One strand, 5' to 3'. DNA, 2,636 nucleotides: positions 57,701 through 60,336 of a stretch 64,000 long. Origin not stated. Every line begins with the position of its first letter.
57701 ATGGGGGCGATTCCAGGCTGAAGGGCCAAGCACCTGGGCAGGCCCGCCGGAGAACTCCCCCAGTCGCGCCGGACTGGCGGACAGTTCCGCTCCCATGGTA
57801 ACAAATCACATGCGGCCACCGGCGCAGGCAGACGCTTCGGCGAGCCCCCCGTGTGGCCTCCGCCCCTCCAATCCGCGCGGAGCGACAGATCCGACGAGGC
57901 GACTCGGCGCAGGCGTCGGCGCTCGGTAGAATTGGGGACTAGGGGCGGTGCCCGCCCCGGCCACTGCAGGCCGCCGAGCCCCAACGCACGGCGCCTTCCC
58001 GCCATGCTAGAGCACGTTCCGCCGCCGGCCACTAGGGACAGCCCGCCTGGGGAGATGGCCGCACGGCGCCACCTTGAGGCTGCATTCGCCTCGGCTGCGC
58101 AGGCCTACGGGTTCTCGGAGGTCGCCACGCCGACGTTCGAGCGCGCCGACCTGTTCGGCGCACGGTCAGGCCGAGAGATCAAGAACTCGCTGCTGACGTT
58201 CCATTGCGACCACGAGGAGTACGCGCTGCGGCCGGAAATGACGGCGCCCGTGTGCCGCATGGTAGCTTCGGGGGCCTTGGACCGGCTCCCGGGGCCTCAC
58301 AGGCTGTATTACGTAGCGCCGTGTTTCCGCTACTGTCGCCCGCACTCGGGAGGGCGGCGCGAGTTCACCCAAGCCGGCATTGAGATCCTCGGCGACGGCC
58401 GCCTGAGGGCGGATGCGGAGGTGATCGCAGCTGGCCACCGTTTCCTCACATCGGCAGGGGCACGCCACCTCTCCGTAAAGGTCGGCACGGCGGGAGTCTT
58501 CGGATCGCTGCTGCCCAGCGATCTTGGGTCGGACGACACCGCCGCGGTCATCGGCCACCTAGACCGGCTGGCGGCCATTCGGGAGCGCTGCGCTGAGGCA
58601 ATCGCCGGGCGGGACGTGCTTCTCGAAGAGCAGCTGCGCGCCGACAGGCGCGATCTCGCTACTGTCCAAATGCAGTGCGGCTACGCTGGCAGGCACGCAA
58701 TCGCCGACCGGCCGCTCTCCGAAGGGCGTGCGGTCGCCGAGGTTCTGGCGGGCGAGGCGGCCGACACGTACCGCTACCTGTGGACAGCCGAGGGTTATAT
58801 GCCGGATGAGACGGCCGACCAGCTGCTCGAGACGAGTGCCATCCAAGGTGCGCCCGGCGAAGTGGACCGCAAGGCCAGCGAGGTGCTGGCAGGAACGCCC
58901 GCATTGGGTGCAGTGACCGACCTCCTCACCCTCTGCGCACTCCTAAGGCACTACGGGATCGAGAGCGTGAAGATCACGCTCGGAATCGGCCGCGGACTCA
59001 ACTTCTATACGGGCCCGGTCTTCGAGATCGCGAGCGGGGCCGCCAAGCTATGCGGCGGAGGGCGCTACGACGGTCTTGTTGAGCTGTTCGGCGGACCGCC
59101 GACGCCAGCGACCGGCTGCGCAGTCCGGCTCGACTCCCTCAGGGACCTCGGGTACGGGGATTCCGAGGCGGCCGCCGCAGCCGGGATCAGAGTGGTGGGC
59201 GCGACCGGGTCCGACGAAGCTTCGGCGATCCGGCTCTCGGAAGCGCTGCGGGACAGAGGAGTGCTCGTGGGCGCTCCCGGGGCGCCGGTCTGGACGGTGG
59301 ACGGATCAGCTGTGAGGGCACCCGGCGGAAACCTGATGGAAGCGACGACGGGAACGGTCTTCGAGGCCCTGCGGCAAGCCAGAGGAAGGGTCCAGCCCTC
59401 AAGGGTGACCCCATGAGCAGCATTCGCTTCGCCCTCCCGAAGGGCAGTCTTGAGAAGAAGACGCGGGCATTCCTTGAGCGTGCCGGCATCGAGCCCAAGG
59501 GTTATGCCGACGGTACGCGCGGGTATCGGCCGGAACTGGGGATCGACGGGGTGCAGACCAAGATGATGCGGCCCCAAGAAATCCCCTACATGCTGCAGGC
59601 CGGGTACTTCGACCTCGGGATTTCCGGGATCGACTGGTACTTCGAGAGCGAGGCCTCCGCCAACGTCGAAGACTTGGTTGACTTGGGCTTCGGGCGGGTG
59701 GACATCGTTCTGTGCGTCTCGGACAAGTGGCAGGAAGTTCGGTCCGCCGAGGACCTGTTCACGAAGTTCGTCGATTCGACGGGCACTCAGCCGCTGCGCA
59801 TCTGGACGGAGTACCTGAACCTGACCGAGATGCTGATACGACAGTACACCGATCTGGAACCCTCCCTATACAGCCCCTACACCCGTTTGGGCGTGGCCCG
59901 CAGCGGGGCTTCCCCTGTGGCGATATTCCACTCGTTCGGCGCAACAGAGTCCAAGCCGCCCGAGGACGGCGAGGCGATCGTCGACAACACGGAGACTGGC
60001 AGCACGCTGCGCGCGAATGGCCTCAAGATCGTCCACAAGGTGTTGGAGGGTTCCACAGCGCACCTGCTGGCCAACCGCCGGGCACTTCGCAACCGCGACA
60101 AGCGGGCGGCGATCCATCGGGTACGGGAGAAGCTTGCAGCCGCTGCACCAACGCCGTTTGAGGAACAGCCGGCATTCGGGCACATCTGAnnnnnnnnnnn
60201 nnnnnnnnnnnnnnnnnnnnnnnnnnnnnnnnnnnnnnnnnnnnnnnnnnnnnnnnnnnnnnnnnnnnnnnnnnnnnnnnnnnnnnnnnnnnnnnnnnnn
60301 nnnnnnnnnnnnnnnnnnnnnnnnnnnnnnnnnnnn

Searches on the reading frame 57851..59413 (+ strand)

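Call 25: search_protein_families(library=pfam, proteins=[window:57851-59413:+], max_evalue=0.01)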
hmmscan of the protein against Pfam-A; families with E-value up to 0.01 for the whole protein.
window:57851-59413:+ (521 aa): 2 families
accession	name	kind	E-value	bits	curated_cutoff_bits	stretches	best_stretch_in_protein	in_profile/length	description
PF13393.11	tRNA-synt_His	-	1.6e-45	156.1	25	2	62-242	3-182/308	Histidyl-tRNA synthetase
PF00587.30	tRNA-synt_2b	-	0.00034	21.1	29.3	1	121-200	8-92/179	tRNA synthetase class II core domain (G, H, P, S and T)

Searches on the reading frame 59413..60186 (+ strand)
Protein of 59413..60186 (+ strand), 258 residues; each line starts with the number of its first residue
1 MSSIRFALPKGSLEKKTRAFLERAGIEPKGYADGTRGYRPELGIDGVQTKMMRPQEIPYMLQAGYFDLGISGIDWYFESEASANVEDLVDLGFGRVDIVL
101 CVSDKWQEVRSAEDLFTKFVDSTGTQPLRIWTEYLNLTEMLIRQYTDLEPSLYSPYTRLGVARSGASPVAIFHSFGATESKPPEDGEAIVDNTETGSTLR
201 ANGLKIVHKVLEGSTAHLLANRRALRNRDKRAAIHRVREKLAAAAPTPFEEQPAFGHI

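Call 25: search_protein_families(library=pfam, proteins=[window:59413-60186:+], max_evalue=0.01)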
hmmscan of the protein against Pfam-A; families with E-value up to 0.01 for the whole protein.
window:59413-60186:+ (258 aa): 1 family
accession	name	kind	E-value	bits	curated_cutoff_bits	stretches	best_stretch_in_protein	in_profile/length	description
PF01634.23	HisG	-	7.5e-32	110.9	25.5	1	53-241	1-156/158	ATP phosphoribosyltransferase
